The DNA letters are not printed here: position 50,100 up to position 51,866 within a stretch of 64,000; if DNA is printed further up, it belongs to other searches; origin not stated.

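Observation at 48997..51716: Two unassigned fold-type-II PLP enzymes occupy the operon core where the canonical cluster has YgeX; no carbamate kinase is present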

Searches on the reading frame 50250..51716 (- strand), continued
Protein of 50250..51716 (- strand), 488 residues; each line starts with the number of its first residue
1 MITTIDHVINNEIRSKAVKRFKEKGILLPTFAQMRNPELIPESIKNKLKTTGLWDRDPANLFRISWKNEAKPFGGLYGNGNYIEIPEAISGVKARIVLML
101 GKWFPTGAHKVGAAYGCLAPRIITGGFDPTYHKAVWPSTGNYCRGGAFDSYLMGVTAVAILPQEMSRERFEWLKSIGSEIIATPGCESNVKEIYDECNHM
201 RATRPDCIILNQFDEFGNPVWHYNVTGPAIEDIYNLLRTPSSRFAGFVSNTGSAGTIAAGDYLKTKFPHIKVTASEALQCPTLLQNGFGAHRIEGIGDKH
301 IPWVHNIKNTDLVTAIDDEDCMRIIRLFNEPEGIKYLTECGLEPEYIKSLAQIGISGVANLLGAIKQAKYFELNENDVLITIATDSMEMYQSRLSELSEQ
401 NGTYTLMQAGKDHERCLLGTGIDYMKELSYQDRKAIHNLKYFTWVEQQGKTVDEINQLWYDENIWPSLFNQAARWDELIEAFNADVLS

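Call 45: find_encoding_contigs(protein=P0502, flank=10000, max_places=2)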
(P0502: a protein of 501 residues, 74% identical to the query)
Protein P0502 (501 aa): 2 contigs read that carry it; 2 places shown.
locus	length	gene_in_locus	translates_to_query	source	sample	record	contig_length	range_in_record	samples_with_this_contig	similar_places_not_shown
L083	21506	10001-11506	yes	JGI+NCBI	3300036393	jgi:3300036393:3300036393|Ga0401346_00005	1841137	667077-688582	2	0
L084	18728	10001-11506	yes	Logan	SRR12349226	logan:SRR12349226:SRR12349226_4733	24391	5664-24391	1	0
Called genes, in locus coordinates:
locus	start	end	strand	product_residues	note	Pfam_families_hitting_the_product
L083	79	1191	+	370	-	PF03929:PepSY_TM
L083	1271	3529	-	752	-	PF07715:Plug, PF00593:TonB_dep_Rec_b-barrel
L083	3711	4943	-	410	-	PF00111:Fer2, PF01799:Fer2_2, PF06240:COXG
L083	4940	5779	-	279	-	PF00941:FAD_binding_5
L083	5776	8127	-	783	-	PF01315:Ald_Xan_dh_C, PF02738:MoCoBD_1, PF20256:MoCoBD_2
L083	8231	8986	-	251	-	PF00392:GntR, PF07702:UTRA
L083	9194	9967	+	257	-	PF03746:LamB_YcsF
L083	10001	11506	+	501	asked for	PF00291:PALP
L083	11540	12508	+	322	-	PF01144:CoA_trans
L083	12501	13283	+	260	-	PF01144:CoA_trans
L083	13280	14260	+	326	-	PF00296:Bac_luciferase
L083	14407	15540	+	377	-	PF13433:Peripla_BP_5, PF13458:Peripla_BP_6, PF01094:ANF_receptor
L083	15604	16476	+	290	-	PF02653:BPD_transp_2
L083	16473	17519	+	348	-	PF02653:BPD_transp_2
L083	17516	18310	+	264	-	PF00005:ABC_tran, PF13304:AAA_21 (weak), PF12399:BCA_ABC_TP_C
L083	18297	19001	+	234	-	PF00005:ABC_tran, PF13304:AAA_21 (faint)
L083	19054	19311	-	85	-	-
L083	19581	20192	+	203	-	-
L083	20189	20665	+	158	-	PF00383:dCMP_cyt_deam_1, PF14437:MafB19-deam, PF14439:Bd3614-deam (weak)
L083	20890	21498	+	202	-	PF02798:GST_N, PF13409:GST_N_2, PF13417:GST_N_3, PF14497:GST_C_3 (weak), PF00043:GST_C (weak)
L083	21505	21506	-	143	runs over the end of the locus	PF00989:PAS, PF13188:PAS_8 (weak), PF08448:PAS_4, PF13426:PAS_9, PF08447:PAS_3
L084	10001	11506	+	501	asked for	PF00291:PALP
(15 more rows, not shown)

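Call 46: fold_search(model_id=the predicted structure, library=pdb)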
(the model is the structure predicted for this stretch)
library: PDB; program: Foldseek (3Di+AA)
matches with E <= 10: 1376; with E <= 0.001: 464
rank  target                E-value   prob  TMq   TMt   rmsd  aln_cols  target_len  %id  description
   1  4aec_B                5.9e-15  1.00  0.52  0.77   4.0       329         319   26  Crystal Structure of the Arabidopsis thaliana O-Acetyl-Serine-(Thiol)- Lyase C (released 2012-02-22)
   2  3vbe_C                7.6e-15  1.00  0.53  0.76   3.9       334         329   23  Crystal structure of beta-cyanoalanine synthase in soybean (released 2012-09-12)
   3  3vc3_F                8.4e-15  1.00  0.54  0.79   4.0       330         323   23  Crystal structure of beta-cyanoalanine synthase K95A mutant in soybean (released 2012-09-12)
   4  3vc3_A                8.9e-15  1.00  0.53  0.77   4.2       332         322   23  Crystal structure of beta-cyanoalanine synthase K95A mutant in soybean (released 2012-09-12)
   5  3vbe_B                8.9e-15  1.00  0.53  0.77   4.0       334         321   23  Crystal structure of beta-cyanoalanine synthase in soybean (released 2012-09-12)
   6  3vc3_D                1.4e-14  1.00  0.54  0.79   4.0       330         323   23  Crystal structure of beta-cyanoalanine synthase K95A mutant in soybean (released 2012-09-12)
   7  8srv_A                1.5e-14  1.00  0.52  0.80   3.6       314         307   25  Crystal structure of O-acetyl-L-serine sulfhydrylase A (CysK) from Staphylococcus aureus NCTC 8325 complexed with a tr (released 2024-11-13)
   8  8sru_A                1.6e-14  1.00  0.52  0.80   3.6       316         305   25  Crystal structure of O-acetyl-L-serine sulfhydrylase A (CysK) from Staphylococcus aureus NCTC 8325 complexed with a se (released 2024-11-13)
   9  9rj1                  1.8e-14  1.00  0.54  0.79   3.9       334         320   26  S-methylcysteine synthase (BSAS4) from common bean in complex with PLP, BEZ, and GOL (released 2025-12-03)
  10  3vbe_A                2.0e-14  1.00  0.53  0.78   3.9       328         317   23  Crystal structure of beta-cyanoalanine synthase in soybean (released 2012-09-12)
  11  8sru_C                2.4e-14  1.00  0.52  0.80   3.6       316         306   25  Crystal structure of O-acetyl-L-serine sulfhydrylase A (CysK) from Staphylococcus aureus NCTC 8325 complexed with a se (released 2024-11-13)
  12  8srt_A                2.6e-14  1.00  0.51  0.79   3.8       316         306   25  Crystal structure of the O-acetyl-L-serine sulfhydrylase A (CysK) holoenzyme from Staphylococcus aureus NCTC 8325 (released 2024-11-13)
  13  8srv_B                2.8e-14  1.00  0.52  0.78   3.7       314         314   25  Crystal structure of O-acetyl-L-serine sulfhydrylase A (CysK) from Staphylococcus aureus NCTC 8325 complexed with a tr (released 2024-11-13)
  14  1z7y                  2.8e-14  1.00  0.53  0.77   4.1       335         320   25  Crystal Structure of the Arabidopsis thaliana O-Acetylserine Sulfhydrylase K46A mutant (released 2005-09-20)
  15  1z7w                  3.2e-14  1.00  0.53  0.78   3.8       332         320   25  Crystal Structure of O-Acetylserine Sulfhydrylase from Arabidopsis thaliana (released 2005-09-20)
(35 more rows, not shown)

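Call 52: find_encoding_contigs(protein=P0245, flank=10000, max_places=2)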
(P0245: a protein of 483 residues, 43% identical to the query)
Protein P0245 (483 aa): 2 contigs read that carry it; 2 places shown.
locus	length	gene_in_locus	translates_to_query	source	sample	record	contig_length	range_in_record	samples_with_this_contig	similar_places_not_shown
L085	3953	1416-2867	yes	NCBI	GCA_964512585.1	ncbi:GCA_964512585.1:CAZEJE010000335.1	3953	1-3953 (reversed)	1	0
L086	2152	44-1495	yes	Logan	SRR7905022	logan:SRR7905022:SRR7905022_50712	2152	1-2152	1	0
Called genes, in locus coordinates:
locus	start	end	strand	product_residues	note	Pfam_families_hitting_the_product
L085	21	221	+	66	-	PF09723:Zn_ribbon_8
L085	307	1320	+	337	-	PF04055:Radical_SAM, PF06463:Mob_synth_C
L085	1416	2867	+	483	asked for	PF00291:PALP (weak)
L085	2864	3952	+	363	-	?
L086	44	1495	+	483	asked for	PF00291:PALP (weak)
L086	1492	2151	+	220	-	?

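Call 54: find_encoding_contigs(protein=P0267, flank=10000, max_places=2)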
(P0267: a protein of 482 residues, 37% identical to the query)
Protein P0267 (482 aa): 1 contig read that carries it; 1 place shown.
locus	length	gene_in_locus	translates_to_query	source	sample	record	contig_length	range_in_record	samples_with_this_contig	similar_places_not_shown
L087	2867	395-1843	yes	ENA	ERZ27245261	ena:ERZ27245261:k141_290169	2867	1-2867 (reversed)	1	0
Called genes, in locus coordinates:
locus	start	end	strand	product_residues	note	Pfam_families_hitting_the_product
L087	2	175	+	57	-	?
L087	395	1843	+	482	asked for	-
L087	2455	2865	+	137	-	?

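Call 55: find_encoding_contigs(protein=P0255, flank=10000, max_places=2)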
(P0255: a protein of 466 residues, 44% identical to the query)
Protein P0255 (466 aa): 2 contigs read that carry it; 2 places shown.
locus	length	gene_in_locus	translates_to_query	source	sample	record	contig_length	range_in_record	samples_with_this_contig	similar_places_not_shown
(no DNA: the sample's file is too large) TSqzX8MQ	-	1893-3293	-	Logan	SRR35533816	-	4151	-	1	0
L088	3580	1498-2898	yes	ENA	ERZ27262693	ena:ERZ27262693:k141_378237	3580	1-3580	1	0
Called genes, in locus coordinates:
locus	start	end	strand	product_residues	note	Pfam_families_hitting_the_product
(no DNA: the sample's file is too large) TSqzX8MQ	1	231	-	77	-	?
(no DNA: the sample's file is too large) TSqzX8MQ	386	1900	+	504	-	PF00291:PALP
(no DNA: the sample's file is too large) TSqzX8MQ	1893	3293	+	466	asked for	PF00291:PALP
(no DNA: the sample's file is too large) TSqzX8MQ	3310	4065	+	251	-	PF04055:Radical_SAM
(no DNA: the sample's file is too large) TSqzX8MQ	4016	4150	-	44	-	?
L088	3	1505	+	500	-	?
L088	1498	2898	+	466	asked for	PF00291:PALP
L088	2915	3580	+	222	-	?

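Call 56: find_encoding_contigs(protein=P0243, flank=10000, max_places=2)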
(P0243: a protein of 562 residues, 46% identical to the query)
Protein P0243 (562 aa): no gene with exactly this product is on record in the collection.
